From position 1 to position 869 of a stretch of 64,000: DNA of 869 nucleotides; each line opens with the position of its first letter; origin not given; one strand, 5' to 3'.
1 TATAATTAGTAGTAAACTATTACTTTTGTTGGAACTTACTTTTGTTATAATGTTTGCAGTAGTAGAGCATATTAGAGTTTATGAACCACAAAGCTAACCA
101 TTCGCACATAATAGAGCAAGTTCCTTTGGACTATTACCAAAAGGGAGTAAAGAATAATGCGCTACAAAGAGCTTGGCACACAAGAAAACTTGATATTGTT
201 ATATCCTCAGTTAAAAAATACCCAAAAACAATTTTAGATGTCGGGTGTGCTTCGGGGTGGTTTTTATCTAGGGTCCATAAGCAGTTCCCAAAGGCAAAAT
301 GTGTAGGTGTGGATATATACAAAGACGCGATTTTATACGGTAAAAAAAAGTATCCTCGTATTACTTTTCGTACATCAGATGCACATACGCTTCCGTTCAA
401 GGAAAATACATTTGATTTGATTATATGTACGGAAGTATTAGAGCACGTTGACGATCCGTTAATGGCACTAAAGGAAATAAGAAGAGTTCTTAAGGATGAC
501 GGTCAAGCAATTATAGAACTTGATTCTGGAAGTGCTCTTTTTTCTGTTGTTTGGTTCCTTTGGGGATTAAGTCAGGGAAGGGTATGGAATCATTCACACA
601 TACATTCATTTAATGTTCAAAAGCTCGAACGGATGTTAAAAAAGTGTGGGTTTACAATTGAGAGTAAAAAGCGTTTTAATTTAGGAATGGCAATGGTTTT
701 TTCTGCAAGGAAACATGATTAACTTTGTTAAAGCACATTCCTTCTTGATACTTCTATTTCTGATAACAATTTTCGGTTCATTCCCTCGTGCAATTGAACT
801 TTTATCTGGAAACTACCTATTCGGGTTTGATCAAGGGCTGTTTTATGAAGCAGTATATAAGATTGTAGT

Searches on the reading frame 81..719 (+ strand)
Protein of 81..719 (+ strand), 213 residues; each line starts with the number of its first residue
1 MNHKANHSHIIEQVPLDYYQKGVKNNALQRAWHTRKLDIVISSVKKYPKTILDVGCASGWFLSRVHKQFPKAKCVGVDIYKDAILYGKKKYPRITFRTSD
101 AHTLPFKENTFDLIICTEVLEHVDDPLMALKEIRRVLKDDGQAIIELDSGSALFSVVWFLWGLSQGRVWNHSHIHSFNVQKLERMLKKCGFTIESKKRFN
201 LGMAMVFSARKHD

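Call 92: search_protein_families(library=pfam, proteins=[window:81-719:+], max_evalue=0.001)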
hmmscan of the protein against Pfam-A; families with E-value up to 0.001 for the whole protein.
window:81-719:+ (213 aa): 14 families
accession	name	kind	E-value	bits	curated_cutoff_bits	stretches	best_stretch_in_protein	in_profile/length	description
PF13489.12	Methyltransf_23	-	5.5e-25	88.4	27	1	45-195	20-163/164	Methyltransferase domain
PF08241.18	Methyltransf_11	-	9.4e-25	87.5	21.2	1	52-145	1-95/95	Methyltransferase domain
PF13649.12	Methyltransf_25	-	2.6e-22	79.8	27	1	51-141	1-97/97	Methyltransferase domain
PF13847.12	Methyltransf_31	-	7.5e-21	74.8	27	1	49-146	5-110/145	Methyltransferase domain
PF08242.18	Methyltransf_12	-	3.2e-16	60.3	30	1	52-141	1-96/98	Methyltransferase domain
PF01209.24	Ubie_methyltran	-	1.5e-12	47.8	20.1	1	29-147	32-154/233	ubiE/COQ5 methyltransferase family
PF08003.17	Methyltransf_9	-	6.5e-08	32.3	23.8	1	35-148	105-220/315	Protein of unknown function (DUF1698)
PF05401.17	NodS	-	3.9e-07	30.6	24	1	49-145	45-144/201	Nodulation protein S (NodS)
PF02390.23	Methyltransf_4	-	6.2e-06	26.2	24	1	50-88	4-42/173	Putative methyltransferase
PF05219.18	DREV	-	6.3e-06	25.9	26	1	46-195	93-237/265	DREV methyltransferase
PF07021.18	MetW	-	3.8e-05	23.8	21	1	48-138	14-103/193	Methionine biosynthesis protein MetW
PF01728.25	FtsJ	-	3.9e-05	24.1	24.1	1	47-116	21-97/181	FtsJ-like methyltransferase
PF05148.21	Methyltransf_8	-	5.1e-05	23.7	27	0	18-148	43-160/219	Hypothetical methyltransferase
PF00891.24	Methyltransf_2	-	0.00061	19.6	22.3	1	46-145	61-164/210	O-methyltransferase domain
